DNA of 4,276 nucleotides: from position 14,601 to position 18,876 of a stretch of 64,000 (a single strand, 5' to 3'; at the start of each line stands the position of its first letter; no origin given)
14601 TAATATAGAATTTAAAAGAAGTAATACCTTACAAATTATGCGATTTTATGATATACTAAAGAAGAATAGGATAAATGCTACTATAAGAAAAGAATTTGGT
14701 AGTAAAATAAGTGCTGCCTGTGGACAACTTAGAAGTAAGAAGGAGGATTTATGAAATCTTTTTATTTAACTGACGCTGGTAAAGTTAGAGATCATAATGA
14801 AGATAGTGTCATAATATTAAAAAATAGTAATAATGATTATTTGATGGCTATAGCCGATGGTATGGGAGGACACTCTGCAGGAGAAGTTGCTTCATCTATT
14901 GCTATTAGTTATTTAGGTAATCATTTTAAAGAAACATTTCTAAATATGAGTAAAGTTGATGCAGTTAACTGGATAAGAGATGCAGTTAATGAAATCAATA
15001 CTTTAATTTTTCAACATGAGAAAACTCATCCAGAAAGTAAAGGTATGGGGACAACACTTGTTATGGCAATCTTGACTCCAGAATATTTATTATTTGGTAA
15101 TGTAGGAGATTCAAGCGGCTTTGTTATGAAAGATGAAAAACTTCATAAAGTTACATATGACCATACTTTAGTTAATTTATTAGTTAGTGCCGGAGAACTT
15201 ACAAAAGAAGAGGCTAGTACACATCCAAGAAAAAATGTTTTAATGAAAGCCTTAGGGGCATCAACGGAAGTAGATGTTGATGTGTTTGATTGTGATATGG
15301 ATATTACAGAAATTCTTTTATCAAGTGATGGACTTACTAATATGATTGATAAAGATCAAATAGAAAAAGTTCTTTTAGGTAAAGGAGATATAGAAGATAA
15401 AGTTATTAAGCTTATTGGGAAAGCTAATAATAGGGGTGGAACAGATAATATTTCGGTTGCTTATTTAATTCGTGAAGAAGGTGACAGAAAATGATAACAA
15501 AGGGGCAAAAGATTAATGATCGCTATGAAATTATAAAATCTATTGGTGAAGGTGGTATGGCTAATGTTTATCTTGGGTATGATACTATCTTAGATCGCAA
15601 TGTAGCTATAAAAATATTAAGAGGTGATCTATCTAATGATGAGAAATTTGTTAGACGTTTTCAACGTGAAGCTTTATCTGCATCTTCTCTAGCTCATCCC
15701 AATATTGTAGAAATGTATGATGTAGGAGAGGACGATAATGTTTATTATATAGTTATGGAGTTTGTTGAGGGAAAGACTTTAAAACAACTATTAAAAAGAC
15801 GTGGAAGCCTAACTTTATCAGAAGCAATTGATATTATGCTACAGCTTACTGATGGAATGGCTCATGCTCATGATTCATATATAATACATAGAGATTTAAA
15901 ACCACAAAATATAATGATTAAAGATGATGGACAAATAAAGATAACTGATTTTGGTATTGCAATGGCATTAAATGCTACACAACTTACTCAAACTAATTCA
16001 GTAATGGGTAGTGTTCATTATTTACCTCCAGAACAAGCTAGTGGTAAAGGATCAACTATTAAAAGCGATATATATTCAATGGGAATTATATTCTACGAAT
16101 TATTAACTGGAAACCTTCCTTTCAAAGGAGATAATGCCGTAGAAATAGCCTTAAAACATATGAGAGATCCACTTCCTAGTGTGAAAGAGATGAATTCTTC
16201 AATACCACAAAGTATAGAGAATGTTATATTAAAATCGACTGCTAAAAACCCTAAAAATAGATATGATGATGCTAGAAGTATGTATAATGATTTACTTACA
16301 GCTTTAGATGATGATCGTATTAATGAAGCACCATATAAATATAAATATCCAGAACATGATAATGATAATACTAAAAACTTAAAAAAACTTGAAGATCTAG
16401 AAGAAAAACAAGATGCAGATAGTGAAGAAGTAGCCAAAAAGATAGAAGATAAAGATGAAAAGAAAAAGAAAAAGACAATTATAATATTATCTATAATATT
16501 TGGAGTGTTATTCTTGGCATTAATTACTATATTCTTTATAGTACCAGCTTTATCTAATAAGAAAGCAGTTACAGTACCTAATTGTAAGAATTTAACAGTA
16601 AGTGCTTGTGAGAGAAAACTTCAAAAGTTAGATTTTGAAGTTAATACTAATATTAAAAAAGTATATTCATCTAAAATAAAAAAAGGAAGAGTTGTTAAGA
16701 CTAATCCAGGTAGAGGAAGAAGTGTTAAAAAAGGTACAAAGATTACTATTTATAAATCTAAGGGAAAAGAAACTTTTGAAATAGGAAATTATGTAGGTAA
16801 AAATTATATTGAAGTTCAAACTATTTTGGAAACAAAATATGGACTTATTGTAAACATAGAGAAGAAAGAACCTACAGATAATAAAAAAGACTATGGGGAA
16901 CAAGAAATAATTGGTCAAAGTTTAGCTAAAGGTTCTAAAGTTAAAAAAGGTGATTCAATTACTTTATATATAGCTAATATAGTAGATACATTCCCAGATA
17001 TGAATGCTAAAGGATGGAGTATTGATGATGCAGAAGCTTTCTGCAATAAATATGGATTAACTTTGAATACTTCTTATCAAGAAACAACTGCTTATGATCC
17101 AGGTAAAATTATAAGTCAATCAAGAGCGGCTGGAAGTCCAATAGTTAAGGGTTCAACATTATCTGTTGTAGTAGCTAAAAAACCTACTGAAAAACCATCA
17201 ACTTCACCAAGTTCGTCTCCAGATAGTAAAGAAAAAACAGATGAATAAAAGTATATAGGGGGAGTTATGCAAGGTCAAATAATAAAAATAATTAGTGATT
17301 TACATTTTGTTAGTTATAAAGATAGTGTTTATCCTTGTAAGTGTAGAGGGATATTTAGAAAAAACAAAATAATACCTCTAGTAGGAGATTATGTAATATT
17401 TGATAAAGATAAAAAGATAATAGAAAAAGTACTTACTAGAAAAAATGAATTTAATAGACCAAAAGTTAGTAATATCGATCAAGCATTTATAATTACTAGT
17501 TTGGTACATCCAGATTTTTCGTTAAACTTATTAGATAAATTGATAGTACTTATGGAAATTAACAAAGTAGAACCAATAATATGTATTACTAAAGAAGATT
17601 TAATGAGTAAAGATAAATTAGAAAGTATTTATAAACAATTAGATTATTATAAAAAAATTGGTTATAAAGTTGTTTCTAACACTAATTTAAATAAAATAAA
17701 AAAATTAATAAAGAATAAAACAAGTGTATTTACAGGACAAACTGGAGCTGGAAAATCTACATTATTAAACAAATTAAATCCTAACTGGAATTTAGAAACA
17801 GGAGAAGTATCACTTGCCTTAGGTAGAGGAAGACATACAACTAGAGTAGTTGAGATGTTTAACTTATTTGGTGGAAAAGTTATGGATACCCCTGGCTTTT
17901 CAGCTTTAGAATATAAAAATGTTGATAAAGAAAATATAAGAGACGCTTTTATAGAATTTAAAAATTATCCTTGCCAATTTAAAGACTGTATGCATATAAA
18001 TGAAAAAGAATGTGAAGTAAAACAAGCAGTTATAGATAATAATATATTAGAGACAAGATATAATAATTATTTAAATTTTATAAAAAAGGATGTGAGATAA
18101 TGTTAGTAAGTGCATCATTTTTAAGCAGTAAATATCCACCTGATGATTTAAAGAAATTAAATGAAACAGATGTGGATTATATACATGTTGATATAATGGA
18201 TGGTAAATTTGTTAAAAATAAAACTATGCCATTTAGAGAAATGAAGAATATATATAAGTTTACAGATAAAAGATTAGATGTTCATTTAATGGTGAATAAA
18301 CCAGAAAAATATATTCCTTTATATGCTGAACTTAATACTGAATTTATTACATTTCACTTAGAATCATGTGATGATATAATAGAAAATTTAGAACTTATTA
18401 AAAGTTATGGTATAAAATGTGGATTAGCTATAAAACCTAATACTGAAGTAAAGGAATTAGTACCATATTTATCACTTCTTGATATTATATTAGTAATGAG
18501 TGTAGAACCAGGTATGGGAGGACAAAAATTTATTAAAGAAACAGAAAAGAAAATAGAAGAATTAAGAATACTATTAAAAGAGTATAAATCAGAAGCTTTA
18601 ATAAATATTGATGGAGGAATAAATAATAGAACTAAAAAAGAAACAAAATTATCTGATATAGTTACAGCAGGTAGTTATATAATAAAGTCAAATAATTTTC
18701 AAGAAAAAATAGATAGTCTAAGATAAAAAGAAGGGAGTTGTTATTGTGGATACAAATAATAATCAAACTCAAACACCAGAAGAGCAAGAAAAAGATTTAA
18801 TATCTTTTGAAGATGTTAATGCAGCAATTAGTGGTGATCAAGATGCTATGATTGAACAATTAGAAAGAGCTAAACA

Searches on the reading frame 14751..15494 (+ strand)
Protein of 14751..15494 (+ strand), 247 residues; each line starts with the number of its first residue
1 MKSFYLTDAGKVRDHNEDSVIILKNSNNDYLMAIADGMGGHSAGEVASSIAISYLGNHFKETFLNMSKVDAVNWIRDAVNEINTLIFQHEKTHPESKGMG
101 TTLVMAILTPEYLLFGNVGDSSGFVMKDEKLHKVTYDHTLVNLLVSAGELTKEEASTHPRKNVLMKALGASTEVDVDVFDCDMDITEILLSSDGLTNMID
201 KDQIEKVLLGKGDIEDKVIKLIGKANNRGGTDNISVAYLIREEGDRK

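Call 34: search_protein_families(library=pfam, proteins=[window:14751-15494:+], max_evalue=0.0001)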
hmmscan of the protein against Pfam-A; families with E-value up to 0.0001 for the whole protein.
window:14751-15494:+ (247 aa): 2 families
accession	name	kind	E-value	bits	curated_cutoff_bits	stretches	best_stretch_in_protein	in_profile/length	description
PF13672.11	PP2C_2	-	1.1e-19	71.3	24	1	13-202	9-182/209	Protein phosphatase 2C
PF00481.26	PP2C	-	2.1e-11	44.4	20.3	1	10-140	9-142/255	Protein phosphatase 2C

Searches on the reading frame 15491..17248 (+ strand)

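Call 34: search_protein_families(library=pfam, proteins=[window:15491-17248:+], max_evalue=0.0001)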
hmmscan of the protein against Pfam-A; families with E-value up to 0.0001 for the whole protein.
window:15491-17248:+ (585 aa): 5 families
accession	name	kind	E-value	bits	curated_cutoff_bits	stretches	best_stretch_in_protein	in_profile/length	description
PF00069.31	Pkinase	-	1.2e-59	202.3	31.7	1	12-259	1-253/263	Protein kinase domain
PF07714.23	PK_Tyr_Ser-Thr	-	7.4e-43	147.1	23.1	1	13-258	2-249/258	Protein tyrosine and serine/threonine kinase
PF03793.24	PASTA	-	2.3e-36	124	23.2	3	360-424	1-64/64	PASTA domain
PF03109.22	ABC1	-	1.4e-06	28.1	22.9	1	57-163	120-220/244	ABC1 atypical kinase-like domain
PF14531.12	Kinase-like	-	1.6e-05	24.8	25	1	95-215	130-255/289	Kinase-like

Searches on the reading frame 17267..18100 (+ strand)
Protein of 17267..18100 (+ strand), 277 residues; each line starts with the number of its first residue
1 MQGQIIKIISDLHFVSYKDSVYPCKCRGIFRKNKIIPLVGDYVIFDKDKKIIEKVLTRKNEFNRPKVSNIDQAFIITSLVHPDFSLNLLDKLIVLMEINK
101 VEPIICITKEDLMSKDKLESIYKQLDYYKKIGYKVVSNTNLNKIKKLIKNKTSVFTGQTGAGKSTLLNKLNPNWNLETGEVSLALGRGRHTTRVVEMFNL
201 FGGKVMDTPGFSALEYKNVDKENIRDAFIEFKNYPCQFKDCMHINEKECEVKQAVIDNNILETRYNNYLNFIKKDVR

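Call 34: search_protein_families(library=pfam, proteins=[window:17267-18100:+], max_evalue=0.0001)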
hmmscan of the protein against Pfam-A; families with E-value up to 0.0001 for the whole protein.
window:17267-18100:+ (277 aa): 3 families
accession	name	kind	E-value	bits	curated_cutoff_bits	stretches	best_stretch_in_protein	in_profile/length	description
PF03193.22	RsgA_GTPase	-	1.4e-51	175.2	30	1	55-216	1-173/174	RsgA GTPase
PF16745.11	RsgA_N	-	3.1e-13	49.7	27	1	2-49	1-48/54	RsgA N-terminal domain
PF01926.29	MMR_HSR1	-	1.2e-05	25.8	21.9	1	154-233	3-75/113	50S ribosome-binding GTPase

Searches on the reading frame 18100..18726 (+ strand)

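Call 34: search_protein_families(library=pfam, proteins=[window:18100-18726:+], max_evalue=0.0001)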
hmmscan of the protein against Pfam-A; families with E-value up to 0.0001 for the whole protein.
window:18100-18726:+ (208 aa): 1 family
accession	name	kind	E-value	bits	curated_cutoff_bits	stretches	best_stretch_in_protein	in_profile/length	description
PF00834.25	Ribul_P_3_epim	-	5.1e-54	183.1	21.1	1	5-194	4-197/198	Ribulose-phosphate 3 epimerase family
